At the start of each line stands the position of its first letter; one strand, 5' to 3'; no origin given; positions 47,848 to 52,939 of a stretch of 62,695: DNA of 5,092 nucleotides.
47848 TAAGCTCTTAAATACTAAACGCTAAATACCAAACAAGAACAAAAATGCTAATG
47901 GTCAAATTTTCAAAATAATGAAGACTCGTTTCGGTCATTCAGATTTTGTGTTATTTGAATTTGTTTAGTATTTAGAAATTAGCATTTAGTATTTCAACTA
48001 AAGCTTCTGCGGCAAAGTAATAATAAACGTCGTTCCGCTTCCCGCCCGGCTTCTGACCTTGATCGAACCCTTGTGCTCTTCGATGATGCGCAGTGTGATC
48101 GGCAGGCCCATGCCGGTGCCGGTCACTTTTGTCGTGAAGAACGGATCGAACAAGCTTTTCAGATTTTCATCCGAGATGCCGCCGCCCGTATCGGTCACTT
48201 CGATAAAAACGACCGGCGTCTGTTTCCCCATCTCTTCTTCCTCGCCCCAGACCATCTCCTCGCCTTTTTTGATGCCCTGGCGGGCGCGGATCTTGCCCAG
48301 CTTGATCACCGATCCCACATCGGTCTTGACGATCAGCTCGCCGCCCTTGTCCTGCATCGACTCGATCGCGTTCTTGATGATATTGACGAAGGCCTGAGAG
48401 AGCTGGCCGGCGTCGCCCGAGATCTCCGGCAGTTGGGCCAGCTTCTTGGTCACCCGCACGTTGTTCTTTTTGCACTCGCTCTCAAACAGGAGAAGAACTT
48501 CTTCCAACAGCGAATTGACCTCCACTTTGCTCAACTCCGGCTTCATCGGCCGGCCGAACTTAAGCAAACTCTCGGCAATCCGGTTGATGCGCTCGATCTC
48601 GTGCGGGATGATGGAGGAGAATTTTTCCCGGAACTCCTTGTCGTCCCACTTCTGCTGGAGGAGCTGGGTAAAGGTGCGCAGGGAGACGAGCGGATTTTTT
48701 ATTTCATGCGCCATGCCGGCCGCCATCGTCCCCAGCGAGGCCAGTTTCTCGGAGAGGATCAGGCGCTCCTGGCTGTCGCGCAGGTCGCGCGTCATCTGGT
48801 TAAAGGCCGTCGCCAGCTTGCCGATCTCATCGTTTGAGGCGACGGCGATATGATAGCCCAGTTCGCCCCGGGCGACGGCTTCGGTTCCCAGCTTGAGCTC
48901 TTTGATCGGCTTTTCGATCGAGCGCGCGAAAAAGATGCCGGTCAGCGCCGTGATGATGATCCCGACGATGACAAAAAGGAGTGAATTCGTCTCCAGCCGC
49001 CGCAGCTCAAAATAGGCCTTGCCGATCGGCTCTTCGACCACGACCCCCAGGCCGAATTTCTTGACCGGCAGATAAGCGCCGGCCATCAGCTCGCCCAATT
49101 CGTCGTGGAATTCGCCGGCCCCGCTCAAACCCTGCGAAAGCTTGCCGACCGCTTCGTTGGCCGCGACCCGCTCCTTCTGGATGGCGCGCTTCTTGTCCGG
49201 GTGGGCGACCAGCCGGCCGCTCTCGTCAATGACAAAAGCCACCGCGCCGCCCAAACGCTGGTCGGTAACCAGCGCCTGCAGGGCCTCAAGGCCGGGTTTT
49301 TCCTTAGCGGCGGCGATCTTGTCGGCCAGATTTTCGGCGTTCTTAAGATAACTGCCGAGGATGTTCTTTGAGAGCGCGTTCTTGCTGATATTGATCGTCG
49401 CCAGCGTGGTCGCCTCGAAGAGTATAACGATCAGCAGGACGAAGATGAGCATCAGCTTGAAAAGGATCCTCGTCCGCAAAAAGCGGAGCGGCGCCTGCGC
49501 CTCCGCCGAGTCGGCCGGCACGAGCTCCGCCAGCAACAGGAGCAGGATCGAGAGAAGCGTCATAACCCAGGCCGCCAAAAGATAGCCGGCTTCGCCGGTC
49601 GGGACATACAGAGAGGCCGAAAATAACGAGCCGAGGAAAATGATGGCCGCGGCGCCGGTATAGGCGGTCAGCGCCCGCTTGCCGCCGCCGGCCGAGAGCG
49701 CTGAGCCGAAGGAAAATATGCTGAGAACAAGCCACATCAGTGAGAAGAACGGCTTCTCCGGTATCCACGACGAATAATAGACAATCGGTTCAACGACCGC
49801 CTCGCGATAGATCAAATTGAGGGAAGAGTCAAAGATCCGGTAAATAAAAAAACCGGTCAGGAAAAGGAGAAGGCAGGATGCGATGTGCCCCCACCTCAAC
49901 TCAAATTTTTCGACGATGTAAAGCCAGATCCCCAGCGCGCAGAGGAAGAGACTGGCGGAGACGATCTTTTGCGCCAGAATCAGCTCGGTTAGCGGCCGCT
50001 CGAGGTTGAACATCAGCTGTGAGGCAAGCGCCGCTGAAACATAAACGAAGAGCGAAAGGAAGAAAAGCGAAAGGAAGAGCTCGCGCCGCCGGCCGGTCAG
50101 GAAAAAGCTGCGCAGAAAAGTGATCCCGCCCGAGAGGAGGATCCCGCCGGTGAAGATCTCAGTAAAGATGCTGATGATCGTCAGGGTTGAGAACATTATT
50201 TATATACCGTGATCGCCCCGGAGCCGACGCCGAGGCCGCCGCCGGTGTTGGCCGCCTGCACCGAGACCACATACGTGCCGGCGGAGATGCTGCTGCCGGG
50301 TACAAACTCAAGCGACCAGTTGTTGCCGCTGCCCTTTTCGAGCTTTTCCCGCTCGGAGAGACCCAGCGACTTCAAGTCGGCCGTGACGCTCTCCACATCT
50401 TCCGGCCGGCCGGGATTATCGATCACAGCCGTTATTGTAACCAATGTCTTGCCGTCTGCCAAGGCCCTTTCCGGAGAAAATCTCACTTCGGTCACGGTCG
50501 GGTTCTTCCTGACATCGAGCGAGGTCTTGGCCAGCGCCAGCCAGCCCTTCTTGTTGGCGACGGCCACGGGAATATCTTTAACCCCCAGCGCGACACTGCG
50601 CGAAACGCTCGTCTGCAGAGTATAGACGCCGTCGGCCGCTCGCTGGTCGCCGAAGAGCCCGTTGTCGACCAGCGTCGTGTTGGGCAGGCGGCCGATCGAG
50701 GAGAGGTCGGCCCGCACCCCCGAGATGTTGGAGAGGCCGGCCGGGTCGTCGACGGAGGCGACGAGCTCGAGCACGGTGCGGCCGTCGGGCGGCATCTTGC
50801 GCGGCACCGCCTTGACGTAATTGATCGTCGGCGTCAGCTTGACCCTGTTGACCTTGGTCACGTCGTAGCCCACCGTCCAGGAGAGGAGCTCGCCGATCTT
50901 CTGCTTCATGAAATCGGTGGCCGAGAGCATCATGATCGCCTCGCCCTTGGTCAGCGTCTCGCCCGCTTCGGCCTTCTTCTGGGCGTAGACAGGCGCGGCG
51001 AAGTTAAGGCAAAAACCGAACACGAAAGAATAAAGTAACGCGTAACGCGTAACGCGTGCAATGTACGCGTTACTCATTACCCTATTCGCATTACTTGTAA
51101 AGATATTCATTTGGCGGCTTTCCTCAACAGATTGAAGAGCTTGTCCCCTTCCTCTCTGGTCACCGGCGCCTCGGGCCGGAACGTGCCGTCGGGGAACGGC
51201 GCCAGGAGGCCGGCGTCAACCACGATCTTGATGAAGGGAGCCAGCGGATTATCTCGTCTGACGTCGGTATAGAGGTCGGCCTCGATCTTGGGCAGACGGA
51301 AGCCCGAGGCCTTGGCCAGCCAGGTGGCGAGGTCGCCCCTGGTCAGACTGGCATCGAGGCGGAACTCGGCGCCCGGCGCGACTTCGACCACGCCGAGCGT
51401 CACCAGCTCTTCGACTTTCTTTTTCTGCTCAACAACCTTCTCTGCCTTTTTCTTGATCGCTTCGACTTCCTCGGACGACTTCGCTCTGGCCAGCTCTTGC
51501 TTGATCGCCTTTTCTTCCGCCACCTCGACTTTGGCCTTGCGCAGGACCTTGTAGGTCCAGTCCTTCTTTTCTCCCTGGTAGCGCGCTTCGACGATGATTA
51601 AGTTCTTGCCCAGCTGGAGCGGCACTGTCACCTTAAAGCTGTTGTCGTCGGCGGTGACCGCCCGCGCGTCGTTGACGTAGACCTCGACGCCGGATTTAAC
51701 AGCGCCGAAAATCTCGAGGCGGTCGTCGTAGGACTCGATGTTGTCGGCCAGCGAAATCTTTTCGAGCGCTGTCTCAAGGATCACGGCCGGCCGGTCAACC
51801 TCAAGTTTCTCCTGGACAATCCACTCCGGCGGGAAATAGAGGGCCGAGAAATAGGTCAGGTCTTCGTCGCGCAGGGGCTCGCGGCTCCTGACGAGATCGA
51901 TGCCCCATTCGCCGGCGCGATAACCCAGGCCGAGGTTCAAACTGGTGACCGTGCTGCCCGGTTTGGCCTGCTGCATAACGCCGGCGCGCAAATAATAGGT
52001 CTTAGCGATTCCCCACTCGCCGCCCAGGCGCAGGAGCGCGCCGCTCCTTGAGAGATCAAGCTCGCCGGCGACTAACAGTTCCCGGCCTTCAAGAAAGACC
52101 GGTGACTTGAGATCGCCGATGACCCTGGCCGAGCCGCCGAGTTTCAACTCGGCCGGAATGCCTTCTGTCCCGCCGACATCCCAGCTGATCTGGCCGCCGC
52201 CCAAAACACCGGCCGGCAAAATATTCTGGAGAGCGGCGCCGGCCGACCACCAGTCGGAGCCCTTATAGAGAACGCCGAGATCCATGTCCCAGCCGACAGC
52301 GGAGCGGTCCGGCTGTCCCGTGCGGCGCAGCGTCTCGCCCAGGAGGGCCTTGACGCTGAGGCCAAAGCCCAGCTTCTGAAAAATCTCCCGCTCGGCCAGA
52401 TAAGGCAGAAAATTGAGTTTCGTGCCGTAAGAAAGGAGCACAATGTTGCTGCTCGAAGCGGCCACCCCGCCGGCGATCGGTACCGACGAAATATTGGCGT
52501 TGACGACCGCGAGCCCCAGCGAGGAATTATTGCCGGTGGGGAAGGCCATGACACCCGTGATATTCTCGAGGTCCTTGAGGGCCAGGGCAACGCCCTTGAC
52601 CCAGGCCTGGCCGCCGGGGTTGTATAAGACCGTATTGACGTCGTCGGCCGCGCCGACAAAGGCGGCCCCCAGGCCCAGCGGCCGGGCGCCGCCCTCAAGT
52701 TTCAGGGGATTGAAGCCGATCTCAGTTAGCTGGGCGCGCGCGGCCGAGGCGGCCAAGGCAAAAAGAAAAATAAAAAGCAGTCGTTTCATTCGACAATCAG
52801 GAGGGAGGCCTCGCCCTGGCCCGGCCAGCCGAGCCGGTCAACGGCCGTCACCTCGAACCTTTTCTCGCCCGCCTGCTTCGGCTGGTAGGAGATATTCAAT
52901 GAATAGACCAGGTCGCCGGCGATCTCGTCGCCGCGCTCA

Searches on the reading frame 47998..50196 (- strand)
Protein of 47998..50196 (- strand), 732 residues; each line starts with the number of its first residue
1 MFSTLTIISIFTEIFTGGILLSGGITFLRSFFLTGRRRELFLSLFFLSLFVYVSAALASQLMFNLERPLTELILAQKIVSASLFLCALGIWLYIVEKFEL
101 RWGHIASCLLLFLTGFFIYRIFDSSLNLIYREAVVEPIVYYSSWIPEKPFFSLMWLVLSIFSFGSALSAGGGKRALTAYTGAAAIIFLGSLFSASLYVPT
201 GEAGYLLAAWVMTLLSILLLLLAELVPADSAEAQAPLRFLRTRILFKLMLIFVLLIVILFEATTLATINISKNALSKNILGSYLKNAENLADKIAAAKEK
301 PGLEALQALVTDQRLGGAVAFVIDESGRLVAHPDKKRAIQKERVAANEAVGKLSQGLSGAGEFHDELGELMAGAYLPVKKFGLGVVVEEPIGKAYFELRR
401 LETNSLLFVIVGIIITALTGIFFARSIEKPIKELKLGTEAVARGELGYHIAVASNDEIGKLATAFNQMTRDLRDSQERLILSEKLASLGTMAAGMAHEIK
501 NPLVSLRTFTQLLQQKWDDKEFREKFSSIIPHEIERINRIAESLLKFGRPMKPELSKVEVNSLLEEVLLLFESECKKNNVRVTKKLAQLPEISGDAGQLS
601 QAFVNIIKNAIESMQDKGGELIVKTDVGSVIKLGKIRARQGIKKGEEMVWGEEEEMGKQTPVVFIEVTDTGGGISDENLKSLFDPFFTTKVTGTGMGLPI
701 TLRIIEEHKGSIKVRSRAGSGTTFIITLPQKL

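Call 40: search_protein_families(library=pfam, proteins=[window:47998-50196:-], max_evalue=0.00001)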
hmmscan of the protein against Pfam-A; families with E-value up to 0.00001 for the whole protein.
window:47998-50196:- (732 aa): 3 families
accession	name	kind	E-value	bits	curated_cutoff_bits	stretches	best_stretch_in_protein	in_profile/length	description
PF02518.31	HATPase_c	-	2.8e-19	70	26.4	1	594-731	1-110/111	Histidine kinase-, DNA gyrase B-, and HSP90-like ATPase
PF00672.30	HAMP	-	2.9e-13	50.4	25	1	422-474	1-53/53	HAMP domain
PF00512.31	HisKA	-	5.9e-12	45.9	26.9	1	488-549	2-62/66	His Kinase A (phospho-acceptor) domain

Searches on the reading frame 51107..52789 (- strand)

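Call 41: search_protein_families(library=pfam, proteins=[window:51107-52789:-], max_evalue=0.00001)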
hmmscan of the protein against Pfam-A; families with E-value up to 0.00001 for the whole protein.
window:51107-52789:- (560 aa): 1 family
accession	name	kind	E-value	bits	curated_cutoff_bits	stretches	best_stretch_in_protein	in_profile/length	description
PF00395.25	SLH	-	4.4e-11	43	20.8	1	507-547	2-42/44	S-layer homology domain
